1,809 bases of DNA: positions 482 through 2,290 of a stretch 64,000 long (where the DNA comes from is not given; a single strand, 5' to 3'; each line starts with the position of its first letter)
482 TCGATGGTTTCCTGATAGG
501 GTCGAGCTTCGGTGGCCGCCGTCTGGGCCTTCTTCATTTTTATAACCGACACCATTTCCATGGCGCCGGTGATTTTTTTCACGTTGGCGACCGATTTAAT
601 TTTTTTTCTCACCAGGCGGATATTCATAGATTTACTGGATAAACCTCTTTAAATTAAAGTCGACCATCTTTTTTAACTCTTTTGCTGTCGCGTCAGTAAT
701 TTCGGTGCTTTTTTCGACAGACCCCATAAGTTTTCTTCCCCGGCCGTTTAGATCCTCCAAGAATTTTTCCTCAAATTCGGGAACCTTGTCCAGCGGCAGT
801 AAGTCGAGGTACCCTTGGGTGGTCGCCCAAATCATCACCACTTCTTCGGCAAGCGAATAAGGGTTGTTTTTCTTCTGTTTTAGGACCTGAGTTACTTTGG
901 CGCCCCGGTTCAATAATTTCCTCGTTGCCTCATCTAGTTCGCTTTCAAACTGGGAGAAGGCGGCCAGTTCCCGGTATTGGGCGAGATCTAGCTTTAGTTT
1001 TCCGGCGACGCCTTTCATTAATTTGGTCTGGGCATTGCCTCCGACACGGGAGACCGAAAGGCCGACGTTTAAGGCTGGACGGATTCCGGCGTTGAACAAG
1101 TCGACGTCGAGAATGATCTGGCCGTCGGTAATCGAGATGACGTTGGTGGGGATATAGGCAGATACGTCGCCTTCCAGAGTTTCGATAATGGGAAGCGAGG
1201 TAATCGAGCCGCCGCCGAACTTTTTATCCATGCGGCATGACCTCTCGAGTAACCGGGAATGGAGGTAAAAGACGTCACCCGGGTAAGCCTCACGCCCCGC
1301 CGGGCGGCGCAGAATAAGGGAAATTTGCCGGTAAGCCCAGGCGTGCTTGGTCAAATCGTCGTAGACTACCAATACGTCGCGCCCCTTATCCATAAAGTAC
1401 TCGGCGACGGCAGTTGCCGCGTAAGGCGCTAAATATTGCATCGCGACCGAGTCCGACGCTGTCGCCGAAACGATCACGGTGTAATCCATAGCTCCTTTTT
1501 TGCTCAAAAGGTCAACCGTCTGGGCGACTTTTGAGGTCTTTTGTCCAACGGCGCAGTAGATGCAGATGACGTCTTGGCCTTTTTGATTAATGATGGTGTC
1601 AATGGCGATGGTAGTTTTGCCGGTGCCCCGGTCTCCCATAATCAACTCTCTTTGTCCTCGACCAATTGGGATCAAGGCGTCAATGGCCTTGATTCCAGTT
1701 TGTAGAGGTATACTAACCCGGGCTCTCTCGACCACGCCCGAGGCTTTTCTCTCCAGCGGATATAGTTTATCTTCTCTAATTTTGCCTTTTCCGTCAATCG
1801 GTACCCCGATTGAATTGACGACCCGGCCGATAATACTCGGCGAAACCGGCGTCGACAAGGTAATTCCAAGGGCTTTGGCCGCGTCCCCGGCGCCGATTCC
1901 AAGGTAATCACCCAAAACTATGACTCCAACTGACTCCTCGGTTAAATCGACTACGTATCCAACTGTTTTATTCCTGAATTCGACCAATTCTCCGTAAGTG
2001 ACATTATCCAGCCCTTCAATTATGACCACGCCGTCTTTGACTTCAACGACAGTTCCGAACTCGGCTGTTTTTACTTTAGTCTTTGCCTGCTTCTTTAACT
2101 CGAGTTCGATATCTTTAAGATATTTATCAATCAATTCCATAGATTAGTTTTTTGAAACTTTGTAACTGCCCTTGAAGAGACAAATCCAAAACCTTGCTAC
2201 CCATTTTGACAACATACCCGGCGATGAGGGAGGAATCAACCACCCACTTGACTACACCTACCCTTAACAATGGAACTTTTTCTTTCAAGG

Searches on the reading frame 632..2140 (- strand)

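Call 26: search_protein_families(library=pfam, proteins=[window:632-2140:-], max_evalue=0.00001)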
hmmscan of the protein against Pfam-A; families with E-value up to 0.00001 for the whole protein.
window:632-2140:- (502 aa): 3 families
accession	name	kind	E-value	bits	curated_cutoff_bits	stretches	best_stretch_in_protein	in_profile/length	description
PF00006.31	ATP-synt_ab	-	2.8e-84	282.5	29.5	1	149-364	1-213/213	ATP synthase alpha/beta family, nucleotide-binding domain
PF00306.32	ATP-synt_ab_C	-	3.1e-41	141.1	27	1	371-493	1-123/126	ATP synthase alpha/beta chain, C terminal domain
PF02874.29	ATP-synt_ab_N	-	2.4e-10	41.2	20.9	1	25-92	2-69/69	ATP synthase alpha/beta family, beta-barrel domain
